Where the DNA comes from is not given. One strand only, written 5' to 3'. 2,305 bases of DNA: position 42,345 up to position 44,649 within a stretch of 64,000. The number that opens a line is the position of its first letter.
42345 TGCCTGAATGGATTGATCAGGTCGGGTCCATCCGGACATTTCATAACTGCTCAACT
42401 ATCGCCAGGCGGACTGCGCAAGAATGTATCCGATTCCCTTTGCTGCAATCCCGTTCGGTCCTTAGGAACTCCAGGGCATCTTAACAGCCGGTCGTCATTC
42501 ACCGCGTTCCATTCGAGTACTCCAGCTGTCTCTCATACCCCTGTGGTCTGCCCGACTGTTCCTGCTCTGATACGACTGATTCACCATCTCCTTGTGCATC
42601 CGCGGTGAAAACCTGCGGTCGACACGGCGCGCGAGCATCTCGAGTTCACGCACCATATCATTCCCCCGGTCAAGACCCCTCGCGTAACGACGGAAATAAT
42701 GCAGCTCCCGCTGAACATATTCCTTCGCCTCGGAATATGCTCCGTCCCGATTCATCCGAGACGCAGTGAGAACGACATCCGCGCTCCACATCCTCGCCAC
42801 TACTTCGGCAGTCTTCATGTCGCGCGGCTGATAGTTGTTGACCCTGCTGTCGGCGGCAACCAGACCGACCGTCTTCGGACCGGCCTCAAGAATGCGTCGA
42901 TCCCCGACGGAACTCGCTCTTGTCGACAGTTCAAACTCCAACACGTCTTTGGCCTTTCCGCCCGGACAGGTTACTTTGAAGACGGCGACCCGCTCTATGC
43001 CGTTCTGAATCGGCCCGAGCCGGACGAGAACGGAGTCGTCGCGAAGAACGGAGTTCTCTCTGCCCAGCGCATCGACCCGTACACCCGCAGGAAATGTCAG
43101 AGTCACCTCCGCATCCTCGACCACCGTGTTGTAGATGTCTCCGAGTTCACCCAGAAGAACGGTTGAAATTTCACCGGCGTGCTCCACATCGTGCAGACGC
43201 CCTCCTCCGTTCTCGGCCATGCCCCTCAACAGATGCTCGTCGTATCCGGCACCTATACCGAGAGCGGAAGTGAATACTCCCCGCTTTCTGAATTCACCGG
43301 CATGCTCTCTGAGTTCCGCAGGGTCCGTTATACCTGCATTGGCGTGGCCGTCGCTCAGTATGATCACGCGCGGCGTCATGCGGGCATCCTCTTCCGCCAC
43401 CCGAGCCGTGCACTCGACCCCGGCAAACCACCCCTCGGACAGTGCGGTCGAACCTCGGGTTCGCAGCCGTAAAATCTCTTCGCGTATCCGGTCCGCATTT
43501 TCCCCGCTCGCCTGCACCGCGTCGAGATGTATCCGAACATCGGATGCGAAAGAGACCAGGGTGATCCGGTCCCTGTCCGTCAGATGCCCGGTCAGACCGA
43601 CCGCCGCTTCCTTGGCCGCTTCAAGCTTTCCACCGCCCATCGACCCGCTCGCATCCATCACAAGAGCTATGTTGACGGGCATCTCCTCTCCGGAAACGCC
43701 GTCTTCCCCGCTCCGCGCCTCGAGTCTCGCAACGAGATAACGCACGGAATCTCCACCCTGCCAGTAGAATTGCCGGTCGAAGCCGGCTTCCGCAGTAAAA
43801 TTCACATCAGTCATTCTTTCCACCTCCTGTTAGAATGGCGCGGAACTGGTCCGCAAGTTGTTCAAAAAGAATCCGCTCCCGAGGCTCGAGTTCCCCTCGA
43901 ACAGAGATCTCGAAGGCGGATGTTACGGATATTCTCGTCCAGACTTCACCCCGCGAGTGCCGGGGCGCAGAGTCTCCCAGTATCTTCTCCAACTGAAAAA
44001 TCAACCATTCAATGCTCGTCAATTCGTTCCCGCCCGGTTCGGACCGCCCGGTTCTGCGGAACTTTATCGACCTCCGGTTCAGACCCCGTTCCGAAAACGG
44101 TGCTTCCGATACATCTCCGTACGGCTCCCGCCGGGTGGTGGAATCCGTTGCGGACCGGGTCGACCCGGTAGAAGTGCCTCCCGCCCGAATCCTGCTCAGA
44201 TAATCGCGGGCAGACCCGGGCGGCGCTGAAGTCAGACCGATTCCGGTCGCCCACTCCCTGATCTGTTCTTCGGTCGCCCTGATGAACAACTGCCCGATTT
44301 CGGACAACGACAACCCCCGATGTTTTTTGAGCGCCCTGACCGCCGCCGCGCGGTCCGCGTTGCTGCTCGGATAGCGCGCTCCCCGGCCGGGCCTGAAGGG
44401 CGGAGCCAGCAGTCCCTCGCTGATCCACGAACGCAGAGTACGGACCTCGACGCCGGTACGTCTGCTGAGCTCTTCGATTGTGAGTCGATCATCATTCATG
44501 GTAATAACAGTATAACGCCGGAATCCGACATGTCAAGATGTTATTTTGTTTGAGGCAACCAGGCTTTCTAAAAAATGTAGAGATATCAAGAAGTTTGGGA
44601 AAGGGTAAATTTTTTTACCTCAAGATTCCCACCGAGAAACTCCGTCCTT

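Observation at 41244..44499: Very GC-rich MerR / vWA / unknown-protein trio next to IS256: likely horizontally acquired three-component module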

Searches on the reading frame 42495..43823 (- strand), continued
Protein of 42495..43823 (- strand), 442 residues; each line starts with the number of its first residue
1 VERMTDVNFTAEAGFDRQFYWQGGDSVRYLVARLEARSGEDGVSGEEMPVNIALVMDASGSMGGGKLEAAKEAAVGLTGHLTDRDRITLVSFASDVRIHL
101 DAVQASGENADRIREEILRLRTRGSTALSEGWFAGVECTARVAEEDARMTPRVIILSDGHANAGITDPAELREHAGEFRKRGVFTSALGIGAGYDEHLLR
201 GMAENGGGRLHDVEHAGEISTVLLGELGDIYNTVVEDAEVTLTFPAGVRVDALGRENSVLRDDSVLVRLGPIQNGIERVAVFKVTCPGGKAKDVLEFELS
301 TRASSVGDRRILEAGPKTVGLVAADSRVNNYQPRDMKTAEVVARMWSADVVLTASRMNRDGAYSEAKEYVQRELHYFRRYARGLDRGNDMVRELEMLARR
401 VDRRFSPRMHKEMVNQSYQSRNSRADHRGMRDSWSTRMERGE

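Call 79: predict_structure(alignment_id=A1)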
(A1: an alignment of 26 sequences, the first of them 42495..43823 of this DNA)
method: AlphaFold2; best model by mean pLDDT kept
length: 442 residues; sequences in the alignment: 26
mean_pLDDT: 90.1   pTM: 0.86
mean pLDDT of the five models: 90.1, 90.0, 89.4, 87.1, 85.3
residues with pLDDT >= 90: 298; 70-90: 127; 50-70: 8; < 50: 9
segments of 3 or more residues with pLDDT < 50: 1-4, 41-45
pLDDT, mean of each block of 10 residues (from residue 1): 67 96 95 87 59 95 92 94 94 94 94 96 91 94 87 89 80 88 91 87 87 88 92 90 95 82 90 91 95 94 87 93 94 94 95 94 97 96 95 97 91 89 79 89 80
secondary structure, 60 per line:
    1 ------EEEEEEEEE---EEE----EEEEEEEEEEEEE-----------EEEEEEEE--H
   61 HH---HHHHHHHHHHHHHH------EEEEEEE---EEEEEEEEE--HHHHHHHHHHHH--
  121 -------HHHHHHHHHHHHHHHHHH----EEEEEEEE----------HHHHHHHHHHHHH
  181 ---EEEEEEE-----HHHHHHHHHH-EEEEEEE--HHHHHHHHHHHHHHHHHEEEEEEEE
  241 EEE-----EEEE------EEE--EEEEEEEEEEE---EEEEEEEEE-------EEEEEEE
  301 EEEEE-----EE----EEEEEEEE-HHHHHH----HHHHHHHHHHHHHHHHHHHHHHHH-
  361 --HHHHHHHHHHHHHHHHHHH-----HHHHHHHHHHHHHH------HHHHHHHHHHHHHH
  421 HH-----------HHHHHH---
elements in order: E7-15 E19-21 E26-38 E50-57 H66-79 E86-92 E96-104 H107-118 H128-145 E150-157 H168-180 E184-190 H196-205 E207-213 H216-232 E233-243 E249-252 E259-261 E264-274 E278-286 E294-305 E317-324 H326-331 H336-359 H363-381 H387-400 H407-422 H434-439
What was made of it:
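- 42495..43814 (-): ArnB-like vWA protein (439 aa from the conserved ATG; the ORF extends to the GTG at 43823). N-terminal strands plus beta-sandwich, a vWA domain with complete MIDAS, and a C-terminal four-helix bundle. AF2 pLDDT 90, pTM 0.86 (call 79).
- Checked: The vWA extension is about 210 aa, not 250, and is structured: a beta-sandwich plus a four-helix bundle (call 79).
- No signal peptide-like N-terminus; the model is a compact cytoplasmic-type ArnB-like protein (call 79).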

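Call 86: fold_search(model_id=the predicted structure, library=pdb)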
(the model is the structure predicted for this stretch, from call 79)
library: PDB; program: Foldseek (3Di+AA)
matches with E <= 10: 1485; with E <= 0.001: 374
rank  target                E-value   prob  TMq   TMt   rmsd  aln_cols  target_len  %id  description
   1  8s05_A                1.9e-23  1.00  0.65  0.74   5.2       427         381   16  ArnAB complex an archaeal ortholog of the Sec23/24 core motif (released 2025-10-29)
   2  8s05_B                7.4e-23  1.00  0.64  0.73   5.0       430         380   17  ArnAB complex an archaeal ortholog of the Sec23/24 core motif (released 2025-10-29)
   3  4fx5                  8.6e-22  1.00  0.67  0.69   4.8       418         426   17  von Willebrand factor type A from Catenulispora acidiphila (released 2012-07-18)
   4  5a8j                  1.4e-20  1.00  0.57  0.67   6.0       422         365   14  Crystal structure of the ArnB paralog VWA2 from Sulfolobus acidocaldarius (released 2016-06-22)
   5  6fpy_B                1.1e-17  1.00  0.48  0.36  11.2       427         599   18  Inter-alpha-inhibitor heavy chain 1, wild type (released 2019-02-27)
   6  6fpy_A                2.7e-17  1.00  0.47  0.36  11.2       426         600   17  Inter-alpha-inhibitor heavy chain 1, wild type (released 2019-02-27)
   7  6fpz_A                5.9e-17  1.00  0.47  0.36  11.2       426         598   17  Inter-alpha-inhibitor heavy chain 1, D298A (released 2019-02-27)
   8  6m3y                  5.6e-14  1.00  0.35  0.20  11.2       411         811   15  Crystal structure of pilus adhesin, SpaC from Lactobacillus rhamnosus GG - open conformation (released 2020-07-29)
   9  3eh1                  8.3e-14  1.00  0.59  0.38   8.2       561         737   11  Crystal structure of the human COPII-coat protein Sec24b (released 2008-10-21)
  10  5vng_B                1.6e-13  1.00  0.57  0.38   7.1       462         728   10  Crystal structure of Sec23a/Sec24a/Sec22 complexed with a C-terminal II sorting motif (released 2017-07-05)
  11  6ckb_A                2.8e-13  1.00  0.35  0.34  12.8       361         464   13  Crystal structure of an extended beta3 integrin P33 (released 2018-08-01)
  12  2nut_B                3.5e-13  1.00  0.56  0.37   7.1       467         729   10  Crystal Structure of the human Sec23a/24a heterodimer, complexed with the SNARE protein Sec22b (released 2007-05-22)
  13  6bxf_A                3.9e-13  1.00  0.36  0.34  13.6       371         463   12  Crystal structure of an extended b3 integrin L33 (released 2018-08-01)
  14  6to1                  8.6e-13  1.00  0.32  0.25  17.0       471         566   14  Crystal structure of three N-terminal domains of the type V pili tip protein Mfa5 from Porphyromonas gingivalis (released 2020-12-02)
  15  9c4f_I                1.0e-12  1.00  0.39  0.87   2.4       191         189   23  Infectious B19V capsid (released 2024-10-16)
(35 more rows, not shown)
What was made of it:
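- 42495..43814 (-): Foldseek TM 0.65/0.74 (call 86).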

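Call 95: search_protein_families(library=pfam, proteins=[L009:11377-12453:+, L058:1813-2808:+], max_evalue=0.01)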
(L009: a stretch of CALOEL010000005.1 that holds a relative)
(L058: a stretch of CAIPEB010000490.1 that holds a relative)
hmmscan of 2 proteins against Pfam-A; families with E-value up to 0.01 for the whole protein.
L009:11377-12453:+ (359 aa): 1 family
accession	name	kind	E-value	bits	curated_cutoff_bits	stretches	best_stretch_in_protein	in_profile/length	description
PF07443.18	HARP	-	0.0073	16.3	25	0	312-337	7-31/55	HepA-related protein (HARP)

L058:1813-2808:+ (332 aa): 1 family
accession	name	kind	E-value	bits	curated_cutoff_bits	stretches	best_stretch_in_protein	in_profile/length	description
PF14559.12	TPR_19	-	0.0016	19.1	25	1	26-86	4-64/68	Tetratricopeptide repeat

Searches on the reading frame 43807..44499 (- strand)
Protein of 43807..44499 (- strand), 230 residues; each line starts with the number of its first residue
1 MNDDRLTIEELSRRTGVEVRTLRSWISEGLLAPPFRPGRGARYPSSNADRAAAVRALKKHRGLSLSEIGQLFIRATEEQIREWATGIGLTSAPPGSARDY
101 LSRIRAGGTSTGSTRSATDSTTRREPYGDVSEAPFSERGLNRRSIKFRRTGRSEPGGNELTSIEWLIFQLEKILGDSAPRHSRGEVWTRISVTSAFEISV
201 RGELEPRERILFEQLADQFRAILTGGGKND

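Call 3: search_protein_families(library=pfam, proteins=[window:43807-44499:-], max_evalue=0.01)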
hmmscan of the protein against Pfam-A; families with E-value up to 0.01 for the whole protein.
window:43807-44499:- (230 aa): 5 families
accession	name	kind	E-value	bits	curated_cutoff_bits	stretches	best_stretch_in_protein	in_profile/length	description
PF13411.12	MerR_1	-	3.4e-15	56.3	21.6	1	7-71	2-65/69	MerR HTH family regulatory protein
PF00376.29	MerR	-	9.5e-10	38.6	28.2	1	7-43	1-37/38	MerR family regulatory protein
PF12728.13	HTH_17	-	3.6e-05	24.4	27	1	6-45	2-40/51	Helix-turn-helix domain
PF13518.12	HTH_28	-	0.00059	20.3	25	0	4-27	12-34/52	Helix-turn-helix domain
PF13384.12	HTH_23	-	0.00068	19.8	24.6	0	48-81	5-35/50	Homeodomain-like domain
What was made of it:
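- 43807..44499 (-): MerR-like regulator (230 aa): HTH region (aa 1-105), variable low-complexity linker, conserved C-terminal module of about 65 aa. It overlaps the vWA start by 8 nt. MerR_1 E=3e-15 (call 3).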

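Call 4: search_protein_families(library=padloc, proteins=[window:43807-44499:-], max_evalue=0.01)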
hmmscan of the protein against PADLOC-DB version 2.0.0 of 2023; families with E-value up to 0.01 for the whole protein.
window:43807-44499:- (230 aa): 1 family
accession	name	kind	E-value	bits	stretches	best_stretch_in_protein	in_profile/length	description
PDLC04133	mad1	-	3.4e-09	34.9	1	1-45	1-44/60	mads_1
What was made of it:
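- On Known anti-phage defence systems (PADLOC-DB v2): MerR gives only a weak HTH-level hit to mad1 (call 4).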

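Call 5: search_protein_families(library=ncbifam, proteins=[window:43807-44499:-], max_evalue=0.01)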
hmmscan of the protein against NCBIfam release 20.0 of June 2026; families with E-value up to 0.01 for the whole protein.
window:43807-44499:- (230 aa): 9 families
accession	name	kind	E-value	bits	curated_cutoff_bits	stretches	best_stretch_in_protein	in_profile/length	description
TIGR02051.1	MerR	equivalog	5.7e-06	26.6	150.85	1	7-79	1-73/124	mercury resistance transcriptional regulator MerR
TIGR01950.1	SoxR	equivalog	0.00017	21.3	116.9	1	6-74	2-69/142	redox-sensitive transcriptional activator SoxR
TIGR02047.1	CadR-PbrR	equivalog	0.00022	21.2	151.45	1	7-72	2-67/127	Cd(II)/Pb(II)-responsive transcriptional regulator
NF047375.1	HeatShock_HspR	equivalog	0.00023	21.1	105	1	12-72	10-70/92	heat shock protein transcriptional repressor HspR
NF010315.0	PRK13752.1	subfamily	0.00042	20.4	261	1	4-72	6-74/144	mercury resistance transcriptional regulator MerR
TIGR01764.1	excise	domain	0.00085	19.6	28.8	1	6-42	2-37/49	excisionase family DNA-binding protein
NF050798.1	TF_FtsR_Actino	equivalog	0.0031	17.6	150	1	3-60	106-159/223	transcriptional regulator FtsR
TIGR02043.1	ZntR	equivalog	0.0034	17.5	167.95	1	7-72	3-68/131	Zn(2+)-responsive transcriptional regulator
NF007069.0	PRK09514.1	equivalog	0.0091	16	143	0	7-72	3-68/141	Zn(2+)-responsive transcriptional regulator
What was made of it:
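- NCBIfam MerR/SoxR/CadR/ZntR scores are far below their cut-offs (call 5).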

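Call 8: search_protein_families(library=phrogs, proteins=[window:43807-44499:-], max_evalue=0.01)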
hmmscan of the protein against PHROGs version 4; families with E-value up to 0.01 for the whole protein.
window:43807-44499:- (230 aa): 6 families
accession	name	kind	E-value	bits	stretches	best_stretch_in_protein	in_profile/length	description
phrog_11671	-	unknown function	1.5e-06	29.3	1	6-72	8-74/146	-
phrog_66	-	integration and excision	0.0003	21.6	1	3-52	91-140/412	excisionase and transcriptional regulator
phrog_57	-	head and packaging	0.0011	19.9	1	3-61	10-68/199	terminase small subunit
phrog_575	-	integration and excision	0.0016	19.5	1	4-31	12-39/71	Cox-like excisionase and repressor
phrog_6620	-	integration and excision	0.0021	18.6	1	6-47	2-44/201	transposase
phrog_2474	-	transcription regulation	0.0061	17.5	0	6-40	49-83/118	MerR-like transcriptional regulator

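Call 55: find_homologous_proteins(query=window:43807-44499:-, max_evalue=0.001)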
Query window:43807-44499:- (230 aa): 212 proteins with E <= 0.001 among 1593 candidates; the best 120 are listed.
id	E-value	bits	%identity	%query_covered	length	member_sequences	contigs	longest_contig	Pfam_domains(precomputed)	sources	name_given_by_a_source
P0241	7.4e-137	472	97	100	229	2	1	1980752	PF00376.30,PF13411.13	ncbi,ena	-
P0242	5.5e-92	326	71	99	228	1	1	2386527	PF00376.30,PF13411.13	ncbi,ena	-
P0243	2.9e-77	277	63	100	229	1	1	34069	PF00376.30,PF13411.13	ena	-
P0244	2.8e-75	271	61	100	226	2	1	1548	PF00376.30,PF13411.13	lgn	-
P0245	4.2e-75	270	59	100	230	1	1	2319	PF12728.14,PF00376.30,PF13411.13,PF07825.18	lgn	-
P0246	5.3e-75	270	62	100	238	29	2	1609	PF00376.30,PF13411.13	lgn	-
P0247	6.0e-75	270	61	100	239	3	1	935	PF00376.30,PF13411.13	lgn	-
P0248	6.2e-75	270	62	100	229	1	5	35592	PF00376.30,PF13411.13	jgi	jgi:DNA-binding transcriptional MerR regulator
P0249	7.0e-75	270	61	100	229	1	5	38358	PF12728.14,PF00376.30,PF13411.13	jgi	jgi:DNA-binding transcriptional MerR regulator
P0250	8.3e-75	269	61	100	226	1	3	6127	PF00376.30,PF13411.13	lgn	-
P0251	1.6e-74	268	60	100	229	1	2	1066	PF00376.30,PF13411.13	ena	-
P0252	2.2e-74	268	62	100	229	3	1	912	PF00376.30,PF13411.13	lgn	-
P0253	3.1e-74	268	61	100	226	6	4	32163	PF00376.30,PF13411.13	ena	-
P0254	3.3e-74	267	61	100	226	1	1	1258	PF00376.30,PF13411.13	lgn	-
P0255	4.4e-74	267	61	100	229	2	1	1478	PF00376.30,PF13411.13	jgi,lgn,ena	-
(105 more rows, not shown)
